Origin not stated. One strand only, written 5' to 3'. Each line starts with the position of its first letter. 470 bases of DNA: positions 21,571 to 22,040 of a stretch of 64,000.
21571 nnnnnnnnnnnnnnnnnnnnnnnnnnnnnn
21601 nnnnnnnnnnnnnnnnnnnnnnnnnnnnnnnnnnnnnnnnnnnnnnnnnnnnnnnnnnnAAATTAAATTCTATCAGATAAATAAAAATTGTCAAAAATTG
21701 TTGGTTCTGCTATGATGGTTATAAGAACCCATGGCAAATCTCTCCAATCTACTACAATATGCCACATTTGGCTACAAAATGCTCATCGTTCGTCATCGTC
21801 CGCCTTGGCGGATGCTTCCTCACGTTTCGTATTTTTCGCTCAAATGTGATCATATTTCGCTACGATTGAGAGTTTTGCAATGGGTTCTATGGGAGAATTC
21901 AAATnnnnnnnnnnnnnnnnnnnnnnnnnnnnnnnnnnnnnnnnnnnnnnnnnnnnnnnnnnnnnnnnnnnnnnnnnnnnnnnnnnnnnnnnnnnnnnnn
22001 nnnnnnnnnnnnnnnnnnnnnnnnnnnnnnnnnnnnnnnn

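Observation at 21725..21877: MITE family with 14-bp terminal inverted repeats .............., at least 7 copies, several overlapping gene starts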

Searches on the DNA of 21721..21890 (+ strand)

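Call 34: build_rna_model(alignment_id=A1)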
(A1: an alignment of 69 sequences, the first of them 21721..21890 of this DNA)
Model R1 built from alignment A1 (69 sequences, 186 columns); structure: RNAalifold consensus.
model positions 170; base pairs 47; branch points 0; effective number of sequences 5.25; information 0.59 bits per position. Calibrated on 0.2 Mb of random sequence (short: E-values are rough).
structure used (alignment columns):
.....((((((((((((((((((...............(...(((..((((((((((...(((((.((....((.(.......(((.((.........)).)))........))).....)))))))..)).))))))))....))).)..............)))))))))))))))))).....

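Call 35: search_with_rna_model(model_id=R1, source=window, filters=off, max_evalue=10)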
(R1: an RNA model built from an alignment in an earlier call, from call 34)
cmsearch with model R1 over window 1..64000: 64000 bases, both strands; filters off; matches with E-value up to 10: 75.
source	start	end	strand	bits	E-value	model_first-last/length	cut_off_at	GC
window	45128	45295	-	150.9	1.5e-32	1-170/170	no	0.35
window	21721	21891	+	146.6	1.5e-31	1-170/170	no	0.43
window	23242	23410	-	134.7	8.2e-29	1-170/170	no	0.4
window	29117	29287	+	115.6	2e-24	1-170/170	no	0.44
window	21119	21289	-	103.6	1.2e-21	1-170/170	no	0.34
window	29289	29404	+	74.9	5e-15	32-148/170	no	0.4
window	21119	21289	+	49.3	4e-09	1-170/170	no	0.34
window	23242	23410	+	40.8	3.6e-07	1-170/170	no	0.4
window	45128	45295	+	37.5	2.1e-06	1-170/170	no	0.35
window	21721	21891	-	27.2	0.00049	1-170/170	no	0.43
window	24888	25052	+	20.5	0.018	1-170/170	no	0.38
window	33634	33710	+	19.6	0.028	1-170/170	no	0.26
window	33634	33710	-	19.6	0.029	1-170/170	no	0.26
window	8760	8849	-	18.6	0.048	1-170/170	no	0.27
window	8759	8850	+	18.2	0.061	1-170/170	no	0.26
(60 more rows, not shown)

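Call 37: search_with_rna_model(model_id=R1, sources=[L002, L003, L004, L005, L006, L007, L008, L009, L010, L011, L012, L013, L014, L015, L016, L017, L018, L019, L020, L021, L022, L023, L024, L025, L026, L027, L028, L029, L030, L031, L032, L033, L034, L035, L036, L037, L038, L039, L040, L041, L042, L043, L044, L045, L046, L047, L048, L049, L050, L051, L052, L053, L054, L055, L056, L057, L058, L059, L060, L061, L062, L063, L064, L065, L066, L067, L068, L069, L070, L071, L072, L073, L074, L075, L076, L077, L078, L079, L080, L081, L082, L083, L084, L085, L086, L087, L088, L089, L090, L091, L092, L093, L094, L095, L096, L097, L098, L099, L100, L101], max_evalue=0.00001, make_alignment=true)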
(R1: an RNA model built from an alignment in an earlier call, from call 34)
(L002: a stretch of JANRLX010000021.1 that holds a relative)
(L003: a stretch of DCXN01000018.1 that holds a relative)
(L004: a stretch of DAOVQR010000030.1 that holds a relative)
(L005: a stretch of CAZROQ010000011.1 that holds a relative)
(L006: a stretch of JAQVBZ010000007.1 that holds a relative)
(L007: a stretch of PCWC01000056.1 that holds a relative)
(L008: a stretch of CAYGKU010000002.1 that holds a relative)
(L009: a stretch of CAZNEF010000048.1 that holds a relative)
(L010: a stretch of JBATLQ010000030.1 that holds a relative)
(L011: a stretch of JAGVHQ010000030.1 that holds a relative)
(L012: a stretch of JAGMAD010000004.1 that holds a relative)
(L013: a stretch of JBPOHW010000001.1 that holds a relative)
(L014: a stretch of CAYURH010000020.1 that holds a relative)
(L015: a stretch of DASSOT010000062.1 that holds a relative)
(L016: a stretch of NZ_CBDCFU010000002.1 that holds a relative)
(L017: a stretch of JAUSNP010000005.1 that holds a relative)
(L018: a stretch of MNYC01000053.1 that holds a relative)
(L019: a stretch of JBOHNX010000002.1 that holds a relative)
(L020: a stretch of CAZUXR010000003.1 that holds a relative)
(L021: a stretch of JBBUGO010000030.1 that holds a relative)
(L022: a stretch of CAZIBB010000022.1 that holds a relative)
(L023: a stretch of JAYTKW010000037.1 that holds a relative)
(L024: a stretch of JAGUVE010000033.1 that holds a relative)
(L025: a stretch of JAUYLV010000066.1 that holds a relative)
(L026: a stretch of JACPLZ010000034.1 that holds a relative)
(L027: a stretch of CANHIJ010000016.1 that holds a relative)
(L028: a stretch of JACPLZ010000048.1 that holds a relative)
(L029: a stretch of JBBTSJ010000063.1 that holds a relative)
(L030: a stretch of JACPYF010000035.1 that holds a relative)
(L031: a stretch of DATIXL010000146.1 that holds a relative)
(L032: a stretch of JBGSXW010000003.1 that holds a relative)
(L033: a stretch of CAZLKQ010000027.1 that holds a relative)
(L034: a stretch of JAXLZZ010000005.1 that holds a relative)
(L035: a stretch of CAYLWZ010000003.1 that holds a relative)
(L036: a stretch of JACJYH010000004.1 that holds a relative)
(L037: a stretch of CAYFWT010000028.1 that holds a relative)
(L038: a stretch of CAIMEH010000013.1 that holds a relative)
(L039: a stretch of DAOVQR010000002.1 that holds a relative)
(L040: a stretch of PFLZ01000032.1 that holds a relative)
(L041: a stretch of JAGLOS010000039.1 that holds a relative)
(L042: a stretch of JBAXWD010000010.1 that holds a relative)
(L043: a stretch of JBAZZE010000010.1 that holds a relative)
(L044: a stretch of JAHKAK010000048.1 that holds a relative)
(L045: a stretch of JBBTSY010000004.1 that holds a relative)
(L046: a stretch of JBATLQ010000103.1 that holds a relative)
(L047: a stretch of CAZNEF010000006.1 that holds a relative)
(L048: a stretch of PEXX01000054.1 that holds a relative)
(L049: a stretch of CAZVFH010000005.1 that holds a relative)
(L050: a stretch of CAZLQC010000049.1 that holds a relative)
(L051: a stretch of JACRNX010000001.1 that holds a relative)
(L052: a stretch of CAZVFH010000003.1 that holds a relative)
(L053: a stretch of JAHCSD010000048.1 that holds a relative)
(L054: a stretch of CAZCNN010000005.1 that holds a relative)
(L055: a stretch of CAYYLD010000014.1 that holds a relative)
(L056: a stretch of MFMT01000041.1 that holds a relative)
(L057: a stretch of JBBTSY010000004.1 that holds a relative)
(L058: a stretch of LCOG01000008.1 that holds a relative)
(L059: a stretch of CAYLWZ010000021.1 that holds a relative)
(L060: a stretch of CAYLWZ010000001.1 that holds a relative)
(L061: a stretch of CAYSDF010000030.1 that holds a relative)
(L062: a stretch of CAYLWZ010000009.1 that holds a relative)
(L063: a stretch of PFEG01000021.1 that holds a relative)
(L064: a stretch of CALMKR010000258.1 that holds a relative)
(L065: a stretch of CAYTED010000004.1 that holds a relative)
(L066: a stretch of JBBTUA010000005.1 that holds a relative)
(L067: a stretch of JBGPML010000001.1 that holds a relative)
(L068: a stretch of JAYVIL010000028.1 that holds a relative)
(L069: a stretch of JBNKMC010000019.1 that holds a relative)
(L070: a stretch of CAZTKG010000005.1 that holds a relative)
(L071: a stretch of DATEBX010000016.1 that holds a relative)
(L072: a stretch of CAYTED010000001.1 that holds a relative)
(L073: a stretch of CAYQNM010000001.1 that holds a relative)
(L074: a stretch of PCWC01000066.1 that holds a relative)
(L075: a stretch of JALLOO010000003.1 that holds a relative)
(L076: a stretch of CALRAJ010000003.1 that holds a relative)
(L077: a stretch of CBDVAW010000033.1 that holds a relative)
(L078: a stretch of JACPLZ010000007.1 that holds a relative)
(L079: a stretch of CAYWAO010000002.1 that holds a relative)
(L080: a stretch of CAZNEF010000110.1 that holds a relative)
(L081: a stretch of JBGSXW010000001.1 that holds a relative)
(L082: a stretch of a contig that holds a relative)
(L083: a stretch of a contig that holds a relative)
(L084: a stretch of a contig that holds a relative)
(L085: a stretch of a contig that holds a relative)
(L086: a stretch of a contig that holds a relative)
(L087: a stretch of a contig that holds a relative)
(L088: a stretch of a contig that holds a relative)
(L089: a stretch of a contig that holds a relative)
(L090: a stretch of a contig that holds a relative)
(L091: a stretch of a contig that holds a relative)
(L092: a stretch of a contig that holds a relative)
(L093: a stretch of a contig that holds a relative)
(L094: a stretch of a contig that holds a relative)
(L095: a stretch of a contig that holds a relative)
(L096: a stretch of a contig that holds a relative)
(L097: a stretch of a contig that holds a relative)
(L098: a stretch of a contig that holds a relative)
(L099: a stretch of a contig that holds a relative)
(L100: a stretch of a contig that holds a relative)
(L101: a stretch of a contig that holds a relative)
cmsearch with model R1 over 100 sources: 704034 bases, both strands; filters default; matches with E-value up to 0.00001: 111.
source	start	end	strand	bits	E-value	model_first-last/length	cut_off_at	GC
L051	4623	4792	+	167.7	2.2e-35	1-170/170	no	0.38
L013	993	1160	+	167.4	2.6e-35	1-170/170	no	0.4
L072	1511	1679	-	167.1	2.9e-35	1-170/170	no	0.43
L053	1342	1510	-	163.8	1.7e-34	1-170/170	no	0.44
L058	2897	3064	-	163.6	2e-34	1-170/170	no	0.34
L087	1923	2092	-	162.7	3.1e-34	1-170/170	no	0.37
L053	2924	3092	+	161.7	5.3e-34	1-170/170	no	0.4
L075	2714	2882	+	160.5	1e-33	1-170/170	no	0.36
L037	6816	6987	+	159.9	1.3e-33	1-170/170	no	0.34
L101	3622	3789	+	159.4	1.8e-33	1-170/170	no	0.38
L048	6745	6914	+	158.6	2.7e-33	1-170/170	no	0.36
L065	3393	3562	+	156.6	8e-33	1-170/170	no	0.41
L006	600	765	-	156.1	1e-32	1-170/170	no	0.39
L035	6050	6218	-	155.8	1.2e-32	1-170/170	no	0.31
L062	4051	4219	-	155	1.9e-32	1-170/170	no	0.35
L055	5450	5620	-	151.7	1.1e-31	1-170/170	no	0.32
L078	2941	3109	+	151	1.5e-31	1-170/170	no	0.38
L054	5821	5989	+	149.5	3.4e-31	1-170/170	no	0.44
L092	2768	2936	-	149.5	3.4e-31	1-170/170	no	0.44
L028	190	358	-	147.6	9.6e-31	1-170/170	no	0.41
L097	1328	1492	-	147.4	1e-30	1-170/170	no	0.4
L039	55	222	+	147.2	1.2e-30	1-170/170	no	0.36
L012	5360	5526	+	147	1.3e-30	1-170/170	no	0.32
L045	4596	4762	-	146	2.2e-30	1-170/170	no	0.43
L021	1707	1873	+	145.3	3.2e-30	1-170/170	no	0.41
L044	4021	4192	-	145.1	3.5e-30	1-170/170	no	0.37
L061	4792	4960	+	143.4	8.7e-30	1-170/170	no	0.36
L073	5303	5470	+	143.2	9.8e-30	1-170/170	no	0.43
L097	820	988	-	142.4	1.5e-29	1-170/170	no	0.45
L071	566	734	-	142.3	1.6e-29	1-170/170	no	0.34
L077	2711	2878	-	141.2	2.9e-29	1-170/170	no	0.33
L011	1790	1959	+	140.4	4.4e-29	1-170/170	no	0.46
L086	3336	3504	+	139.8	6e-29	1-170/170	no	0.37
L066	5438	5601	+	137.1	2.4e-28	1-170/170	no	0.34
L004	5641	5808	+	136.8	2.9e-28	1-170/170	no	0.35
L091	2088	2258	+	136.7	3.1e-28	1-170/170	no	0.39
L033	4840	5009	-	134.8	8.6e-28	1-170/170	no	0.39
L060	2263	2432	-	134.6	9.3e-28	1-170/170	no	0.31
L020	1256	1423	+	133.9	1.3e-27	1-170/170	no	0.44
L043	300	466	+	132.4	3e-27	1-170/170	no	0.33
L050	1315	1482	-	131.9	3.9e-27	1-170/170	no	0.3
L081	6320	6489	+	131.6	4.6e-27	1-170/170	no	0.39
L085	6283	6451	-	130.5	8.3e-27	1-170/170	no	0.41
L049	5317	5487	+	130.3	9e-27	1-170/170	no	0.34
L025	3944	4113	-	128.9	1.9e-26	1-170/170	no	0.44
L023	1108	1276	+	128.9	1.9e-26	1-170/170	no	0.38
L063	2490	2659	+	127.6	3.8e-26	1-170/170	no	0.45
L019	1713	1881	-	127.5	4.2e-26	1-170/170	no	0.44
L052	7056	7226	+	126.7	6.4e-26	1-170/170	no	0.32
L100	2360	2528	+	126.5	6.8e-26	1-170/170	no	0.38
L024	2211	2372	+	125.7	1.1e-25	1-170/170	no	0.36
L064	957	1124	-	125.6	1.1e-25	1-170/170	no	0.36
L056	4855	5023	-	124.4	2.1e-25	1-170/170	no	0.36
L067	2290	2461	-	124.2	2.3e-25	1-170/170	no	0.43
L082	2216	2383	+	124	2.6e-25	1-170/170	no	0.38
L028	2733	2901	+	123.7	3.1e-25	1-170/170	no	0.42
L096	1526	1691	+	123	4.5e-25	1-170/170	no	0.42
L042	5006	5173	+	120.8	1.4e-24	1-170/170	no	0.37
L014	1329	1496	+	120.1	2.1e-24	1-170/170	no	0.46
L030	2786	2954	+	119.8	2.5e-24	1-170/170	no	0.37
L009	2114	2279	+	119.5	2.8e-24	1-170/170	no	0.37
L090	2739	2904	-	117.8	7.2e-24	1-170/170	no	0.36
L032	3688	3857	-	117.6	8e-24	1-170/170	no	0.39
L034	5308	5474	-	117.5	8.3e-24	1-170/170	no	0.45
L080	1516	1681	+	116.4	1.5e-23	1-170/170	no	0.39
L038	7462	7629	+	114.7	3.7e-23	1-170/170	no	0.4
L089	4123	4264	-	113.6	6.5e-23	15-156/170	no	0.37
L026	7125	7270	+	113.6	6.7e-23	1-170/170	no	0.4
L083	1428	1593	+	112.7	1.1e-22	1-170/170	no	0.37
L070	7559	7728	+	112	1.5e-22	1-170/170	no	0.46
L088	5083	5248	-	108.2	1.2e-21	1-170/170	no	0.4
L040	1801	1968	+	108.1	1.2e-21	1-170/170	no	0.37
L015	2326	2496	+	106.8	2.5e-21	1-170/170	no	0.41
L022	4595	4756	+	104.6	7.9e-21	1-170/170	no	0.4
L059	5208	5343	-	102.7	2.1e-20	36-170/170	5'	0.37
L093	2845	3014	+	101.2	4.8e-20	1-170/170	no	0.28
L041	321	486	+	100.7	6.3e-20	1-170/170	no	0.36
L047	1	157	+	100.1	8.5e-20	10-170/170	5'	0.36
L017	4276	4431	+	100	9.2e-20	1-170/170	no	0.34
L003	2666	2824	+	98.6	1.9e-19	1-170/170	no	0.31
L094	4057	4223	-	98.1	2.4e-19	1-170/170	no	0.26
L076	3969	4133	-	97.7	3e-19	1-170/170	no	0.4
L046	5750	5908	+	97.6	3.2e-19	1-170/170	no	0.38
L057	2297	2468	-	94.9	1.3e-18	1-170/170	no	0.44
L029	694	846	+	93.1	3.6e-18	1-170/170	no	0.42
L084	2641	2799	-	92.9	3.8e-18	1-170/170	no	0.33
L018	4628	4787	-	91.5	8.1e-18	1-170/170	no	0.33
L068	5516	5648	-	89.4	2.6e-17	36-170/170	5'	0.37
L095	6400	6568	+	82.9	7.9e-16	1-170/170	no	0.4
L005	3070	3236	-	78.7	7.5e-15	1-170/170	no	0.41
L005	3255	3421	-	78.7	7.5e-15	1-170/170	no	0.41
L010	338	460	-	78.6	7.7e-15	24-148/170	no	0.37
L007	1218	1383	+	77.9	1.1e-14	1-170/170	no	0.4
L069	1775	1944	-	77.1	1.7e-14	1-170/170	no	0.43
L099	6402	6567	-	76.4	2.5e-14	1-170/170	no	0.36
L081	5774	5944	+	75.9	3.3e-14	1-170/170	no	0.5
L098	3552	3672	-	75.8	3.5e-14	46-170/170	5'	0.35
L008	1999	2140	-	75.7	3.6e-14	1-170/170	no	0.37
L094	1753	1921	-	71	4.4e-13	1-170/170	no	0.38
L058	835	1004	+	66.4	5.1e-12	1-170/170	no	0.43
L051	4623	4792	-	58.5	3.4e-10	1-170/170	no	0.38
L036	2711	2878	-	58.1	4.2e-10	1-170/170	no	0.24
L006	600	765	+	52.3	9.2e-09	1-170/170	no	0.39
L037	6816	6987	-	50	3.1e-08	1-170/170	no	0.34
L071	566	734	+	49.9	3.2e-08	1-170/170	no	0.34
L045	4596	4762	+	47.8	9.8e-08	1-170/170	no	0.43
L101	3622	3789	-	46.8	1.7e-07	1-170/170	no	0.38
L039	55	222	-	45.6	3.2e-07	1-170/170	no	0.36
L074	3339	3511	-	44.1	7e-07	1-170/170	no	0.41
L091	2088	2258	-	44.1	7.1e-07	1-170/170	no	0.39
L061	4792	4960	-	42.8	1.4e-06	1-170/170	no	0.36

Alignment A2: 111 matches aligned to the model, 246 columns, each read 5' to 3' on its own strand. Consensus structure (alignment columns), stored with it:
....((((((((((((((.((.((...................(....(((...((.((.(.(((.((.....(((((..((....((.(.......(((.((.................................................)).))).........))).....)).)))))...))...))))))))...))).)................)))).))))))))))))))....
